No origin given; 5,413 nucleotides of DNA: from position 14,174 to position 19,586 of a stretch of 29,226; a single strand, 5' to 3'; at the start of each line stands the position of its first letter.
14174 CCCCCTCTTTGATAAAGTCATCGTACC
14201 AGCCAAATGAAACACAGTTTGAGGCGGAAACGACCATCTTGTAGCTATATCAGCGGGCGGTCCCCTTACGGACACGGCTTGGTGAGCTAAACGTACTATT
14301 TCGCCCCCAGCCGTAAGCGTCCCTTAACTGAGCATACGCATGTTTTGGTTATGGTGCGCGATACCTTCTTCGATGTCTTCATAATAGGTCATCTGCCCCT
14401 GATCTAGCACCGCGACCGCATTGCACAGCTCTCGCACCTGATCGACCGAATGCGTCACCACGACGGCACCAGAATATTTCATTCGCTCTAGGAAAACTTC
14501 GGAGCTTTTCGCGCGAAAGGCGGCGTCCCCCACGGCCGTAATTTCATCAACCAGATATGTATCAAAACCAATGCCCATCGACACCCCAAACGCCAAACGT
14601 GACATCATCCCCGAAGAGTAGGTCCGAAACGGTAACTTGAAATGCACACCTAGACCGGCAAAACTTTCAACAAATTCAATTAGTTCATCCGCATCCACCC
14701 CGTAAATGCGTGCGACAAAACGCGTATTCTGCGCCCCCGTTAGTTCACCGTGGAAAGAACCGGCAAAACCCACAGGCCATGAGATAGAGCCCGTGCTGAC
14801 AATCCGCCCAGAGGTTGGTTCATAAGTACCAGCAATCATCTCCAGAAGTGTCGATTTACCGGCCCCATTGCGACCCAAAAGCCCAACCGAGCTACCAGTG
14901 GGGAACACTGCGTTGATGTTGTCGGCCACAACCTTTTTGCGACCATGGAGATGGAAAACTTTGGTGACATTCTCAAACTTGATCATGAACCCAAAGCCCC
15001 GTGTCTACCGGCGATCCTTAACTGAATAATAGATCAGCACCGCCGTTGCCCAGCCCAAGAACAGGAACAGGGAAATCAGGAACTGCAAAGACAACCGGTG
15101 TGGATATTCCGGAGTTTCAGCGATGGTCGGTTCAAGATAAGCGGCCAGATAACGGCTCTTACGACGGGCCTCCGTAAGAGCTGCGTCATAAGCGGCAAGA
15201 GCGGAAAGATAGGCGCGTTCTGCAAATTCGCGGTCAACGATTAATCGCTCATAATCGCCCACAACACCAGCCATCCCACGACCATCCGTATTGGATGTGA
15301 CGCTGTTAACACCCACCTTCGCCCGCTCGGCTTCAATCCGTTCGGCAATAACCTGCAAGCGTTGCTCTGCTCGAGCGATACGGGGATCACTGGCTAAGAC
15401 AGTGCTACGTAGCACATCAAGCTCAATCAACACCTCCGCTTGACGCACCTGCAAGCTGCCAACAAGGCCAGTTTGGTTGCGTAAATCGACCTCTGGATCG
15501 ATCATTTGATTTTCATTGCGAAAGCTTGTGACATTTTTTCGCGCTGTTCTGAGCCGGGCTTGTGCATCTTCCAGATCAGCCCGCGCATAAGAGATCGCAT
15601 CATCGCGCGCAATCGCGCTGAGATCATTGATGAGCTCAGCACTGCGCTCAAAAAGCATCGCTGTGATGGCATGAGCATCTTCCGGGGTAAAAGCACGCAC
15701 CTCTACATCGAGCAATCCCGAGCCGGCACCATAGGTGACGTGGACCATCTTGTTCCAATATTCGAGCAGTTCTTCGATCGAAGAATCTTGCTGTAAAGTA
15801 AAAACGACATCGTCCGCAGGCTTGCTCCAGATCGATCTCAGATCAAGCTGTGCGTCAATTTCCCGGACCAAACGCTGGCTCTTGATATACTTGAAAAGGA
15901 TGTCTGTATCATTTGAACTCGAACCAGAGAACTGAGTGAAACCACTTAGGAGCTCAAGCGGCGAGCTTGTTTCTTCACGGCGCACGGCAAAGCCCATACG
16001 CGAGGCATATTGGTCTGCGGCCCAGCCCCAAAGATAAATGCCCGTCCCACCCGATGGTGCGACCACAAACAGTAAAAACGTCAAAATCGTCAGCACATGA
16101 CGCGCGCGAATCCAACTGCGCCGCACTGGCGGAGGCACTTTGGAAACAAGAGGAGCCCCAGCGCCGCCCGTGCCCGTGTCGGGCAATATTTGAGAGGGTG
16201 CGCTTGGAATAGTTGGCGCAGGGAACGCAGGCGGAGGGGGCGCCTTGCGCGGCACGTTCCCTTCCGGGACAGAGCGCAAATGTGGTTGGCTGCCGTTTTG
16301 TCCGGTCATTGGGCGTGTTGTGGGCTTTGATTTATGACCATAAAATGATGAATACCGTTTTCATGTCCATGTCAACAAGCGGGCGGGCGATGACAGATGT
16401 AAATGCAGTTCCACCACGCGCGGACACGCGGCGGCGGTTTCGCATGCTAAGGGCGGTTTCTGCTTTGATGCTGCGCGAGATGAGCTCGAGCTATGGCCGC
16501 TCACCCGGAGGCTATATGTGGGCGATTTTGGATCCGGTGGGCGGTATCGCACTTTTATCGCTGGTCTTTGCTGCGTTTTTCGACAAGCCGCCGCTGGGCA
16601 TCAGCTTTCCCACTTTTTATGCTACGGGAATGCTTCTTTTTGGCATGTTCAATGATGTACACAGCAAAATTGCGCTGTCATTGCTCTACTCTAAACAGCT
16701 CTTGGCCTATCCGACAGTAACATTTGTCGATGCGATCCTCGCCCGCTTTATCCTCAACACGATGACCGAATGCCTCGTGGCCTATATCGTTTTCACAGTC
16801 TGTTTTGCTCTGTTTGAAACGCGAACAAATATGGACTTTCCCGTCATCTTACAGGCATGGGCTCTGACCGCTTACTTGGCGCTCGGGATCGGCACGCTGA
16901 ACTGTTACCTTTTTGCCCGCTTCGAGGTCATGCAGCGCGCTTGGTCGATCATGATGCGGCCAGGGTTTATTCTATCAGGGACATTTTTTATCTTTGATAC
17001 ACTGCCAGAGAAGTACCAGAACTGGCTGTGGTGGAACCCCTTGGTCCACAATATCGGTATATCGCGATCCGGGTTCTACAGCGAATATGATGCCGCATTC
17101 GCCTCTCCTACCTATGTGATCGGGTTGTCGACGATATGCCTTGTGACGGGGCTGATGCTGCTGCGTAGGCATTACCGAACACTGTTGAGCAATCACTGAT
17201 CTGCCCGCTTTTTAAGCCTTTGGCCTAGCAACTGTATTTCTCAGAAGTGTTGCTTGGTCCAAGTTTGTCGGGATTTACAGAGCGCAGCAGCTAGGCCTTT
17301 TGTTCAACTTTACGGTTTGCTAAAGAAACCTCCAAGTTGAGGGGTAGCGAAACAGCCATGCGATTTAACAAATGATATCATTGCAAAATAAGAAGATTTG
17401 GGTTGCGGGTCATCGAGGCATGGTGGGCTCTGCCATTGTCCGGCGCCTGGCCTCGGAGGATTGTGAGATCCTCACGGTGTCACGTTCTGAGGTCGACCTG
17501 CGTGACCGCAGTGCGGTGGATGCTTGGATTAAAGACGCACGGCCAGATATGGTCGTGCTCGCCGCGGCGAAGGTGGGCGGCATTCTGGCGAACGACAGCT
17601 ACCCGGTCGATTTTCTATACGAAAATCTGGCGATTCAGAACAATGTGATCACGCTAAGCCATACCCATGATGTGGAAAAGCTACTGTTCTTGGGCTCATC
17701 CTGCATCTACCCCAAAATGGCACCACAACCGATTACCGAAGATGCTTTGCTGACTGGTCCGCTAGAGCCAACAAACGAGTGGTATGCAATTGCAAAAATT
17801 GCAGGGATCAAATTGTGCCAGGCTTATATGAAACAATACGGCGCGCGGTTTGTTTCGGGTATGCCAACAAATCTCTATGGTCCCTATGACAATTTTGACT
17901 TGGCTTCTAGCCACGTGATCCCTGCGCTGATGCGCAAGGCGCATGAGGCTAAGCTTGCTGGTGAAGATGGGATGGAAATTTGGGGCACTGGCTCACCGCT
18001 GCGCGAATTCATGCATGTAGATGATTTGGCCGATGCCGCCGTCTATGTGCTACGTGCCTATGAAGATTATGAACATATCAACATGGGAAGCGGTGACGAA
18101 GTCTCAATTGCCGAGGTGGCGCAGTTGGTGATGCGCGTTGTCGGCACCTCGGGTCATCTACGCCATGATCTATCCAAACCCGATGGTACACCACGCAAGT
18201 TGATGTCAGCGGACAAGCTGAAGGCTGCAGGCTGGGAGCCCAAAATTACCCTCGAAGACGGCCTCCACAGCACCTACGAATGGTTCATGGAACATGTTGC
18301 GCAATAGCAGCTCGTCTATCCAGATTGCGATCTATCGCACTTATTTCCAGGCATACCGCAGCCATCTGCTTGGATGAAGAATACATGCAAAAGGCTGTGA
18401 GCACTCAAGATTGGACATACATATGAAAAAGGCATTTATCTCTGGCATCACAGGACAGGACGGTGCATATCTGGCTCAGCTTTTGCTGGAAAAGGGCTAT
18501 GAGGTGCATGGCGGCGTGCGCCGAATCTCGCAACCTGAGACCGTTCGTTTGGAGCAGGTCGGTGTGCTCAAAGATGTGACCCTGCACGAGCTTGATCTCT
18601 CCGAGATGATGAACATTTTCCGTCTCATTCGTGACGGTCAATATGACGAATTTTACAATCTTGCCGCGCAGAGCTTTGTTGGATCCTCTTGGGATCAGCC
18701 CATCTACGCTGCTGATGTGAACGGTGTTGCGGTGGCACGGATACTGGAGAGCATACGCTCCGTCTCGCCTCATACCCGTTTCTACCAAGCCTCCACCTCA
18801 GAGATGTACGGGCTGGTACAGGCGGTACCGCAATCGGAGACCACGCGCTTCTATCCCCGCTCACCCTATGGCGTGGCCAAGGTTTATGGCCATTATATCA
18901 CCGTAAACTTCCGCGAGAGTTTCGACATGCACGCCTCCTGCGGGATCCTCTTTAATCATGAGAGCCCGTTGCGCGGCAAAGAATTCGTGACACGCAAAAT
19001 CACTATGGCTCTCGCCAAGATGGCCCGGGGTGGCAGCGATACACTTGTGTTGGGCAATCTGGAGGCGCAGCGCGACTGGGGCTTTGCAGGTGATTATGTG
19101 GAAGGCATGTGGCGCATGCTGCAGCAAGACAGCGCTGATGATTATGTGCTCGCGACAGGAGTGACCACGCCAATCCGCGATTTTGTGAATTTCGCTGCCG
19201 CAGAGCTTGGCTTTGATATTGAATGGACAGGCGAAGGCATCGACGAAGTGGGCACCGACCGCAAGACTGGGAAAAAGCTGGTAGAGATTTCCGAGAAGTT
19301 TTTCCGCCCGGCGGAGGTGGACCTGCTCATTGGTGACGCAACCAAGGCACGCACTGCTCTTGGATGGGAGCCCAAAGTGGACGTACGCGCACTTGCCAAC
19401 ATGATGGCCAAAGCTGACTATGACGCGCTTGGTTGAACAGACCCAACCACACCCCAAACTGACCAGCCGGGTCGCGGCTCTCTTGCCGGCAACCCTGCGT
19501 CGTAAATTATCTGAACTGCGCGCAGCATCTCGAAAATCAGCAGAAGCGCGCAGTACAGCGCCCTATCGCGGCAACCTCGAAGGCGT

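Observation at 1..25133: Integrase-free capsule episome: a whole RepA plasmid sitting between two direct MITE copies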

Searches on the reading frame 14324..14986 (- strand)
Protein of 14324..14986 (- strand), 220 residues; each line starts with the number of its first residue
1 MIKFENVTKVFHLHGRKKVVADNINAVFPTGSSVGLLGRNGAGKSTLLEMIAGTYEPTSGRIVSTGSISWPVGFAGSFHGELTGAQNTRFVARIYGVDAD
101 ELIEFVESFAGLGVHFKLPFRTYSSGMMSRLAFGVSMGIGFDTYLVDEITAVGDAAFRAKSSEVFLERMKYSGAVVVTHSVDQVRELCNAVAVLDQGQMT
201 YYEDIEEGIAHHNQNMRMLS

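Call 8: search_protein_families(library=pfam, proteins=[window:14324-14986:-])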
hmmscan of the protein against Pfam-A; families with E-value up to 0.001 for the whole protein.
window:14324-14986:- (220 aa): 2 families
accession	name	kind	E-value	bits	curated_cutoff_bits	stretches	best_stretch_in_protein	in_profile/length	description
PF00005.33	ABC_tran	-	7.1e-14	53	25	1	22-151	2-137/137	ABC transporter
PF02463.25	SMC_N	-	0.00064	19.7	40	0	33-51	26-44/220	RecF/RecN/SMC N terminal domain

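Call 35: search_protein_families(library=ncbifam, proteins=[window:14324-14986:-], max_evalue=0.00001)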
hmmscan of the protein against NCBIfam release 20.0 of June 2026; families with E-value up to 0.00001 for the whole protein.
window:14324-14986:- (220 aa): 132 families (the best 25 are shown)
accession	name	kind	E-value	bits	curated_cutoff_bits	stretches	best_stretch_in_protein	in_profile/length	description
NF010065.0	PRK13545.1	equivalog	8.6e-32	110.5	538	1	17-216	36-238/549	teichoic acids export protein ATP-binding subunit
NF050108.1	galactan_ABC_ATP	equivalog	3.1e-31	108.4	400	1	22-212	46-240/244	galactan export ABC transporter ATP-binding subunit Wzt/RfbE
NF010066.0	PRK13546.1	equivalog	1.2e-29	103.6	320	1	22-215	41-237/264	teichoic acids export ABC transporter ATP-binding subunit TagH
NF011724.0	PRK15177.1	equivalog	1.2e-23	83.7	313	1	6-214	6-214/231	Vi polysaccharide ABC transporter ATP-binding protein VexC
TIGR01188.1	drrA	subfamily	1.6e-19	70.3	312.45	2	77-205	76-208/302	daunorubicin resistance ABC transporter, ATP-binding protein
TIGR04521.1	ECF_ATPase_2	equivalog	4e-18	65.5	330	2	2-65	1-65/279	energy-coupling factor transporter ATPase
TIGR02314.1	ABC_MetN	equivalog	1.5e-16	60.4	499.7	1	1-66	1-66/343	methionine ABC transporter ATP-binding protein MetN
TIGR03740.1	galliderm_ABC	subfamily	3.4e-16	59.6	309.75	1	4-207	3-210/223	lantibiotic protection ABC transporter ATP-binding subunit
NF000355.4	ribo_prot_ABC_F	equivalog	2e-15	56.6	380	1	12-203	9-196/499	ribosomal protection-like ABC-F family protein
TIGR00968.1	3a0106s01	subfamily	3.5e-15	56.2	342.75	1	4-66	3-61/237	sulfate ABC transporter ATP-binding protein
NF040933.2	ABC_arch_GlcV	equivalog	8.2e-14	51.2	450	1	2-63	3-64/357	glucose ABC transporter ATP-binding protein GlcV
NF010155.0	PRK13634.1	equivalog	1.1e-13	51.2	413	1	3-62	4-64/290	energy-coupling factor ABC transporter ATP-binding protein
TIGR01166.1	cbiO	subfamily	1.3e-13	50.9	211.8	1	20-67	7-54/190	cobalt ABC transporter, ATP-binding protein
TIGR04520.1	ECF_ATPase_1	equivalog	1.4e-13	50.9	315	1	2-66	1-63/269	energy-coupling factor transporter ATPase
TIGR02324.1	CP_lyasePhnL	equivalog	1.4e-13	50.9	256.3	1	1-65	1-68/224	phosphonate C-P lyase system protein PhnL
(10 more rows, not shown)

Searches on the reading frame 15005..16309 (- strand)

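Call 8: search_protein_families(library=pfam, proteins=[window:15005-16309:-])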
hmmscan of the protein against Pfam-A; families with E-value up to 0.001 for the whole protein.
window:15005-16309:- (434 aa): 0 families

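Call 36: search_protein_families(library=ncbifam, proteins=[window:15005-16309:-], max_evalue=0.00001)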
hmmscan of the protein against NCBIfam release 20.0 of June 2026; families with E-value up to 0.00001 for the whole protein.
window:15005-16309:- (434 aa): 2 families
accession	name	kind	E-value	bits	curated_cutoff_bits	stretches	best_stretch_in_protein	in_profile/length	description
TIGR01010.1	BexC_CtrB_KpsE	subfamily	7.1e-56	189.8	437.5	1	77-431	6-358/362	polysaccharide export inner-membrane protein, BexC/CtrB/KpsE family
NF011725.0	PRK15178.1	equivalog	3e-10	39.8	905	1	94-399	100-398/434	Vi polysaccharide ABC transporter inner membrane protein VexD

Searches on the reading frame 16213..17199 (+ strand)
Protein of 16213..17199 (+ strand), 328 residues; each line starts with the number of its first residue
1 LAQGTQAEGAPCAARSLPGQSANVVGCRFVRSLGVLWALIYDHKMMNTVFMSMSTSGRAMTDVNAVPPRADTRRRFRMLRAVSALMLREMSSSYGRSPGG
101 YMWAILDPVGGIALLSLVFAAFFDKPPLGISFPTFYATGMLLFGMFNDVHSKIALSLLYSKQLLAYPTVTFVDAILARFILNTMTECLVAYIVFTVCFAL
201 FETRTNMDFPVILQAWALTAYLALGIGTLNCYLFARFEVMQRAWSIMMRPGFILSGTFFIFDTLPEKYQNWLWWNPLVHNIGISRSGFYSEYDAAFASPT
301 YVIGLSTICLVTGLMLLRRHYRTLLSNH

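Call 8: search_protein_families(library=pfam, proteins=[window:16213-17199:+])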
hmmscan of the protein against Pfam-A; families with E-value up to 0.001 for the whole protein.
window:16213-17199:+ (328 aa): 1 family
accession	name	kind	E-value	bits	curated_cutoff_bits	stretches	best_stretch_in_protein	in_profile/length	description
PF01061.29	ABC2_membrane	-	1.1e-11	45.2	26.9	1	82-289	3-211/211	ABC-2 type transporter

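Call 36: search_protein_families(library=ncbifam, proteins=[window:16213-17199:+], max_evalue=0.00001)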
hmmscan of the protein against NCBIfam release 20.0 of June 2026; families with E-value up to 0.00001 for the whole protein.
window:16213-17199:+ (328 aa): 3 families
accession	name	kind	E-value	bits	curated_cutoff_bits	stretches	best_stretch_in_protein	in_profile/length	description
NF050053.1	CapPschTportKpsM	equivalog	3.7e-17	63.2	300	1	78-320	1-250/257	capsule polysaccharide transporter KpsM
NF011723.0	PRK15176.1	equivalog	5.5e-13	49.3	297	1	84-316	23-255/264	Vi polysaccharide ABC transporter inner membrane protein VexB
NF011648.0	PRK15066.1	subfamily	2.6e-06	27.2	225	1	129-318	56-250/257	ABC transporter permease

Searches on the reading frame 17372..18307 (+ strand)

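Call 8: search_protein_families(library=pfam, proteins=[window:17372-18307:+])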
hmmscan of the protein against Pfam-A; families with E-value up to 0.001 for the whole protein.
window:17372-18307:+ (311 aa): 4 families
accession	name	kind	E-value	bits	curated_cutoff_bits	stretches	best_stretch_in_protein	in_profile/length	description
PF01370.27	Epimerase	-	6.1e-66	222.7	20.9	1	9-239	1-240/240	NAD dependent epimerase/dehydratase family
PF16363.11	GDP_Man_Dehyd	-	1.3e-19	71.3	27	1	39-299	57-330/332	GDP-mannose 4,6 dehydratase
PF04321.23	RmlD_sub_bind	-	1.8e-10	40.9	27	1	8-66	2-60/287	RmlD substrate binding domain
PF02719.21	Polysacc_synt_2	-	0.00054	19.7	20.2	0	41-107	61-126/293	Polysaccharide biosynthesis protein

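Call 36: search_protein_families(library=ncbifam, proteins=[window:17372-18307:+], max_evalue=0.00001)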
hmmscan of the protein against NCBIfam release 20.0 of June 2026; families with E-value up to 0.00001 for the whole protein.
window:17372-18307:+ (311 aa): 8 families
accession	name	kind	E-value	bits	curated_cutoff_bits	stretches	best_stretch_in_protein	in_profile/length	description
NF047922.1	GDPFucSynFcl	equivalog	2.1e-154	513.5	500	1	6-309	2-305/308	GDP-L-fucose synthase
TIGR01181.1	dTDP_gluc_dehyt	equivalog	8.3e-26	90.8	365.1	1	40-308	56-314/321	dTDP-glucose 4,6-dehydratase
TIGR01179.1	galE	equivalog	6.2e-22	77.9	262.3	1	35-308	48-328/332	UDP-glucose 4-epimerase GalE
TIGR04180.1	EDH_00030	hypoth_equivalog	1.2e-15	57.4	475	1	41-267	56-266/297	NAD-dependent 4,6-dehydratase LegB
NF007490.0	PRK10084.1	subfamily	6.8e-12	45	649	1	137-307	166-336/361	dTDP-glucose 4,6-dehydratase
NF007582.0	PRK10217.1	equivalog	3.3e-10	39.6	698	1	130-306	153-332/355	dTDP-glucose 4,6-dehydratase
TIGR01214.1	rmlD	equivalog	3e-09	36.4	224.05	1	8-68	1-61/285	dTDP-4-dehydrorhamnose reductase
TIGR02197.1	heptose_epim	equivalog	7.1e-08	32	274.6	1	9-262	1-265/316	ADP-glyceromanno-heptose 6-epimerase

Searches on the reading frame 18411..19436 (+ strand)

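Call 8: search_protein_families(library=pfam, proteins=[window:18411-19436:+])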
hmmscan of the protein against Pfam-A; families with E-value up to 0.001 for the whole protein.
window:18411-19436:+ (341 aa): 3 families
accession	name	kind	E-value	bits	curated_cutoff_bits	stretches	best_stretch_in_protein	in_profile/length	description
PF16363.11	GDP_Man_Dehyd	-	4.3e-127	424.6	27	1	9-332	1-332/332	GDP-mannose 4,6 dehydratase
PF01370.27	Epimerase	-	1.9e-61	208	20.9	1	9-247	2-239/240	NAD dependent epimerase/dehydratase family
PF04321.23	RmlD_sub_bind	-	5.3e-05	22.9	27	1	8-161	3-133/287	RmlD substrate binding domain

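Call 36: search_protein_families(library=ncbifam, proteins=[window:18411-19436:+], max_evalue=0.00001)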
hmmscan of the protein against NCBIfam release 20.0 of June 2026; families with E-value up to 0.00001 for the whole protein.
window:18411-19436:+ (341 aa): 7 families
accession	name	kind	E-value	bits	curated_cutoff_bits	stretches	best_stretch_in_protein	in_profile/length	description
TIGR01472.1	gmd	equivalog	2.7e-131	437.8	415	1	6-338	1-340/342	GDP-mannose 4,6-dehydratase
TIGR04180.1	EDH_00030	hypoth_equivalog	1.4e-22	80.1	475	1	9-323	2-296/297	NAD-dependent 4,6-dehydratase LegB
TIGR01181.1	dTDP_gluc_dehyt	equivalog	8.2e-21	74.4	365.1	1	47-286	43-281/321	dTDP-glucose 4,6-dehydratase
TIGR02622.1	CDP_4_6_dhtase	equivalog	4.4e-14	52.4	278.45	1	5-171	4-172/352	CDP-glucose 4,6-dehydratase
TIGR01179.1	galE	equivalog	8.6e-14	51.1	262.3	1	9-169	3-161/332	UDP-glucose 4-epimerase GalE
NF007582.0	PRK10217.1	equivalog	4.3e-09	35.9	698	1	5-237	1-240/355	dTDP-glucose 4,6-dehydratase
NF043036.1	ErythonDh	equivalog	5.1e-08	32.5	325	1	8-166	3-162/321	D-erythronate dehydrogenase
